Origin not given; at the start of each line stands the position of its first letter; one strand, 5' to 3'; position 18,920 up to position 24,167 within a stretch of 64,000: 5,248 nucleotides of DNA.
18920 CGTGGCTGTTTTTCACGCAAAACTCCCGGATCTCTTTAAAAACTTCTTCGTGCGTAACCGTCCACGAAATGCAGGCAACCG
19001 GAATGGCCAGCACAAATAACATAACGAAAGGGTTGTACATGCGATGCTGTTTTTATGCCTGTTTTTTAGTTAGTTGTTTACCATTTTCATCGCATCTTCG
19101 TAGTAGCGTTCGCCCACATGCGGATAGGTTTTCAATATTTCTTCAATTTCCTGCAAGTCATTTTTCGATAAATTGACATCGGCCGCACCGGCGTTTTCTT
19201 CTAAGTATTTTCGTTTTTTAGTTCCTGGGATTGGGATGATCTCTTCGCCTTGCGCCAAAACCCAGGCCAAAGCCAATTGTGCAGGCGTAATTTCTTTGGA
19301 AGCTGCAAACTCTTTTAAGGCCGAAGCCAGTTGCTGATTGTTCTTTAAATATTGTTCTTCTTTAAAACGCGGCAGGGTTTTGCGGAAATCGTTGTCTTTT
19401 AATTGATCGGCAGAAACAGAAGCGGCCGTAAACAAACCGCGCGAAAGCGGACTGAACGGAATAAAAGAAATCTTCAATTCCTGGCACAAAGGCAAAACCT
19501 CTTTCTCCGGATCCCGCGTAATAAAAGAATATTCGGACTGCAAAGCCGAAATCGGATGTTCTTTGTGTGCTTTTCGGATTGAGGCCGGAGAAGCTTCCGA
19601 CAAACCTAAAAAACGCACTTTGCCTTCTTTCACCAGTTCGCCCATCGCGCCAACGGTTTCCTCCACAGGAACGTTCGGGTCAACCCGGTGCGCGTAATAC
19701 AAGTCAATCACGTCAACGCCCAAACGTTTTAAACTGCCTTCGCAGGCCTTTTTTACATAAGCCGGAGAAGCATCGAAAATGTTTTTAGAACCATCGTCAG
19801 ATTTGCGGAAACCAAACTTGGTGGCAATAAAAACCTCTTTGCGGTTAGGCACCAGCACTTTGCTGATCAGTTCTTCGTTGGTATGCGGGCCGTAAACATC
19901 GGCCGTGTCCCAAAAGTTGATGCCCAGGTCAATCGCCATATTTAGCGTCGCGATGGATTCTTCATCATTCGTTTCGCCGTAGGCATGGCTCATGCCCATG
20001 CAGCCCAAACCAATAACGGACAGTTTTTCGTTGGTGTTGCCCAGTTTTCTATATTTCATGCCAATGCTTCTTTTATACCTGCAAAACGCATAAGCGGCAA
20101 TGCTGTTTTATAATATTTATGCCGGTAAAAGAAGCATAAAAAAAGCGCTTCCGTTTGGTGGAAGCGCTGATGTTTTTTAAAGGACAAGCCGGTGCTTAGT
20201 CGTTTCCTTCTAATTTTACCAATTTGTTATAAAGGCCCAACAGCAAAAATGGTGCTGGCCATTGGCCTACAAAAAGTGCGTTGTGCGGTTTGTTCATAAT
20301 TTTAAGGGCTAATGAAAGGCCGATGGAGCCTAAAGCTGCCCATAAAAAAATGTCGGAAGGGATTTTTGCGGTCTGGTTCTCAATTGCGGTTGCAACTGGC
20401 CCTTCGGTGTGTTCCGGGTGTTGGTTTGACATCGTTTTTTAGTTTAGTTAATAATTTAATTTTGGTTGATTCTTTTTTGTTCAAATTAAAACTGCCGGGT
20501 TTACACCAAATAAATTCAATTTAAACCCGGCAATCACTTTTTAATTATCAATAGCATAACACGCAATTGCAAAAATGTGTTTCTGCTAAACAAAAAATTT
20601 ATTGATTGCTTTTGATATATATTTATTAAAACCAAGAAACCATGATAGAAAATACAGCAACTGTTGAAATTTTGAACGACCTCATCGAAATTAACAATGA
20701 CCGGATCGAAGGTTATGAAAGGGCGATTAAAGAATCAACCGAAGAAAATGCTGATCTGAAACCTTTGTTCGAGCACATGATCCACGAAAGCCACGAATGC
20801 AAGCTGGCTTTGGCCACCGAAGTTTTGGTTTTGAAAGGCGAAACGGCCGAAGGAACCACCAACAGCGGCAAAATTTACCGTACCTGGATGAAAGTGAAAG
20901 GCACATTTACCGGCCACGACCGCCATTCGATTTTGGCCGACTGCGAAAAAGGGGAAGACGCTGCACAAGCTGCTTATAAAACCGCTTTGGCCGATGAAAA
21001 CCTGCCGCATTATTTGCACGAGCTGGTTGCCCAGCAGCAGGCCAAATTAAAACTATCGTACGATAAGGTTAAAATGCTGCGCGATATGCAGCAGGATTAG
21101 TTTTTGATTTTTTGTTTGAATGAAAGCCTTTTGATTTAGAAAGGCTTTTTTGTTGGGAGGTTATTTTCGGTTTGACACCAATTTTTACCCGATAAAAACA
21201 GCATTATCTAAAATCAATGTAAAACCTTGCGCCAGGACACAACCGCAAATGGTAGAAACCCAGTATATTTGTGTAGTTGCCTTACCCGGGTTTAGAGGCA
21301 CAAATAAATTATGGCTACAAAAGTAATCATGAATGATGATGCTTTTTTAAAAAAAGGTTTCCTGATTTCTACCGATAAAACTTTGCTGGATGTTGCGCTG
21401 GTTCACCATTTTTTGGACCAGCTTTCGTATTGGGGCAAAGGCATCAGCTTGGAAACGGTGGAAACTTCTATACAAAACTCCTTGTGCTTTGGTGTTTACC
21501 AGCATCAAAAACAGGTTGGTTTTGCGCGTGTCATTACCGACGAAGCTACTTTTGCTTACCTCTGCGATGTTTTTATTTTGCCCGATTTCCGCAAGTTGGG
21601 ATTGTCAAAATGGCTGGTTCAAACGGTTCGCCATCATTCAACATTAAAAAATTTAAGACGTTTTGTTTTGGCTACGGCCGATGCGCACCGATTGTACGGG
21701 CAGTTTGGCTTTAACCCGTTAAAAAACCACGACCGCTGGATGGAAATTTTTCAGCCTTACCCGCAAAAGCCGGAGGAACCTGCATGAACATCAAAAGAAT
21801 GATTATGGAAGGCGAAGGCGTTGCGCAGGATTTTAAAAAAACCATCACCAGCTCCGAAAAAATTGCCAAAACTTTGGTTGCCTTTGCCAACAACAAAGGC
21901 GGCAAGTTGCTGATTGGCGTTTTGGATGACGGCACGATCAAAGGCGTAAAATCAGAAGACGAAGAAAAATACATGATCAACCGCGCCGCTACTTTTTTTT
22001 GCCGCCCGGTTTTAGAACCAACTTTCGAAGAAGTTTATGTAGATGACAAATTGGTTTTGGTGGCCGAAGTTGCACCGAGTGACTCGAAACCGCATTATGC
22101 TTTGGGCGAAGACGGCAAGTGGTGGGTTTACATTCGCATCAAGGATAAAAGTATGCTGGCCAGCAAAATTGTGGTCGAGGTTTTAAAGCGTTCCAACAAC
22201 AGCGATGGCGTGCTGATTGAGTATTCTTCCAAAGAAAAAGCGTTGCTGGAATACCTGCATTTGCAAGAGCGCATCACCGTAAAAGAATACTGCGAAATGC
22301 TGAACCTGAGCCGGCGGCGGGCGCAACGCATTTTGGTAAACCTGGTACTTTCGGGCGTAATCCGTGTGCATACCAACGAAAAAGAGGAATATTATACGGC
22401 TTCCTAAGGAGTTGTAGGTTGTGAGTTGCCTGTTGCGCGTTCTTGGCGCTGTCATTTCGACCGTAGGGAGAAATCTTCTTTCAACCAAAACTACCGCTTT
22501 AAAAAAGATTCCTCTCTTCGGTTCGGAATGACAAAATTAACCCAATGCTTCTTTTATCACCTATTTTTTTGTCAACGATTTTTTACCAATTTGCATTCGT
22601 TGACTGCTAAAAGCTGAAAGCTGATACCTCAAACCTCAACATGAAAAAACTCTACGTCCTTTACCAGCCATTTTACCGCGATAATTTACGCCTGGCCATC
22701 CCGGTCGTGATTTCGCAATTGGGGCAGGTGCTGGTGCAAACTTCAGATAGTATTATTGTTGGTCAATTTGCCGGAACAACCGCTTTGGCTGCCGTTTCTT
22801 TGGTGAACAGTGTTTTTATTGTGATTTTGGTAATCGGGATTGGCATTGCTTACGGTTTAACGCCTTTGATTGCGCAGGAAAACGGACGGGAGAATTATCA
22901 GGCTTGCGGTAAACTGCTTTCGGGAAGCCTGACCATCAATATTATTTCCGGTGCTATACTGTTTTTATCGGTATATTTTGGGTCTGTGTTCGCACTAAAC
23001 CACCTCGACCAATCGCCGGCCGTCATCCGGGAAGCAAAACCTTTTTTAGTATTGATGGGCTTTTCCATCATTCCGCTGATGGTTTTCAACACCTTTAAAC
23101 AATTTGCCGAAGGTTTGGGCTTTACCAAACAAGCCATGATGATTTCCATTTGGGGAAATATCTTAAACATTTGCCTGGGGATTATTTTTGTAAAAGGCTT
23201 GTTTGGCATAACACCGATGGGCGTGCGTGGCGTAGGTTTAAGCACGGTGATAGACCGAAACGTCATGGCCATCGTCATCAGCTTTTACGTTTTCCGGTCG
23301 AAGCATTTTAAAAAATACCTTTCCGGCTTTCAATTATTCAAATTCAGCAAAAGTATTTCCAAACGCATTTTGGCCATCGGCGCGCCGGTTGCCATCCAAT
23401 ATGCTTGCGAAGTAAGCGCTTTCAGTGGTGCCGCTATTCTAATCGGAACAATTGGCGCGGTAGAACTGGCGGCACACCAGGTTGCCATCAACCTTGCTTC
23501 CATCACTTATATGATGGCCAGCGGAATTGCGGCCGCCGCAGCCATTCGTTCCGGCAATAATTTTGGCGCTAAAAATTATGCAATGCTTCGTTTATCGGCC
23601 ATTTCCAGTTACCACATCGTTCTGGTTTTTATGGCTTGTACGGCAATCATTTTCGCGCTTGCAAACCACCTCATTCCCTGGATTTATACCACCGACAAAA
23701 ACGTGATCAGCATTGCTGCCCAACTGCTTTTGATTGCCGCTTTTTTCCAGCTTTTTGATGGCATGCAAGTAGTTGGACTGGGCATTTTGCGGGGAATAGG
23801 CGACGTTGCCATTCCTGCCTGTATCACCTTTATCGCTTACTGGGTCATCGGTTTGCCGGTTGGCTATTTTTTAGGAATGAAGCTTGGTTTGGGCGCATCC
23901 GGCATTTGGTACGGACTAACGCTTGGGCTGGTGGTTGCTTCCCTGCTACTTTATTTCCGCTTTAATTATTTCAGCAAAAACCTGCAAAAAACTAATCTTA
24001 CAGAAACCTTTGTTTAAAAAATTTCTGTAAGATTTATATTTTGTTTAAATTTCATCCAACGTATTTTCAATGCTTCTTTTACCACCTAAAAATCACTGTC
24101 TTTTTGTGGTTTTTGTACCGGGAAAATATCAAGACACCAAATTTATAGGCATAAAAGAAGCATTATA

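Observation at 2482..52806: In-CDS copies use only a few reading frames: xKEA(S/L), DASF(T) or LLL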

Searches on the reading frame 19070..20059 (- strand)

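Call 53: search_protein_families(library=pfam, proteins=[window:19070-20059:-])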
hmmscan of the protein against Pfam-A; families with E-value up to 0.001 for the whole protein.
window:19070-20059:- (329 aa): 1 family
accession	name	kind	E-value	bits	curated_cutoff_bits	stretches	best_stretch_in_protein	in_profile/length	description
PF00248.27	Aldo_ket_red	-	2e-81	273.7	24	1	16-309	2-290/291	Aldo/keto reductase family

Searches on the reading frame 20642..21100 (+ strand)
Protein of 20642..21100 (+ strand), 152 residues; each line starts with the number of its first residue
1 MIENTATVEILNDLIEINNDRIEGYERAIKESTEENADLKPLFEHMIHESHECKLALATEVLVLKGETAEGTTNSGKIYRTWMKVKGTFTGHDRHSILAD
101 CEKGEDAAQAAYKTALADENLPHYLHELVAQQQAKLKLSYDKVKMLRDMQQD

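Call 53: search_protein_families(library=pfam, proteins=[window:20642-21100:+])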
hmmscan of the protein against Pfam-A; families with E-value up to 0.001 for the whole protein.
window:20642-21100:+ (152 aa): 1 family
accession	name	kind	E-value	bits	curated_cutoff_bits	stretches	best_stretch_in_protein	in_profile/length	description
PF09537.16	DUF2383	-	4.1e-25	88.5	30.8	1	7-117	2-110/111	Domain of unknown function (DUF2383)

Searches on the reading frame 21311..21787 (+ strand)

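Call 53: search_protein_families(library=pfam, proteins=[window:21311-21787:+])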
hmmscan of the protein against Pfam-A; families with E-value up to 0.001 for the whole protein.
window:21311-21787:+ (158 aa): 3 families
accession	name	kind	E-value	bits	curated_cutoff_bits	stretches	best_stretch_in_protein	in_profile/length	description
PF00583.31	Acetyltransf_1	-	7.4e-11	42.8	20.7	1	50-134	23-116/116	Acetyltransferase (GNAT) family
PF13508.13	Acetyltransf_7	-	1.3e-10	42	27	1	56-135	2-83/84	Acetyltransferase (GNAT) domain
PF13673.13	Acetyltransf_10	-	1.3e-10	41.8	23.6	1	42-139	14-112/128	Acetyltransferase (GNAT) domain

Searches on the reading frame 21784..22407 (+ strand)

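Call 53: search_protein_families(library=pfam, proteins=[window:21784-22407:+])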
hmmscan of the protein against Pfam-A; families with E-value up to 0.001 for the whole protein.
window:21784-22407:+ (207 aa): 4 families
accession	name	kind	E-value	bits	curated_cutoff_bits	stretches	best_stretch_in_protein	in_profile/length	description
PF04326.19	SLFN_AlbA_2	-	3.9e-21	76.2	25.3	1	15-124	5-115/118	Schlafen, AlbA_2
PF01399.33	PCI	-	0.00015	22.4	22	1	150-201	26-77/84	PCI domain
PF13412.12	HTH_24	-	0.00035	20.5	21.9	1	151-194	5-48/48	Winged helix-turn-helix DNA-binding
PF08280.17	HTH_Mga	-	0.0004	20.8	23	1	151-199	7-57/59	M protein trans-acting positive regulator (MGA) HTH domain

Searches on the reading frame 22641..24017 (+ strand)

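Call 53: search_protein_families(library=pfam, proteins=[window:22641-24017:+])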
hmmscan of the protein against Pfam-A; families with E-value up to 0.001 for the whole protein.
window:22641-24017:+ (458 aa): 2 families
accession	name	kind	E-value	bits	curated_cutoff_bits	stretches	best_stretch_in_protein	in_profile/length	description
PF01554.23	MatE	-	3.7e-57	192.9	24.9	2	249-409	1-160/161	MatE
PF01943.22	Polysacc_synt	-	3.5e-05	23.8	28.2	1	11-79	203-272/274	Polysaccharide biosynthesis protein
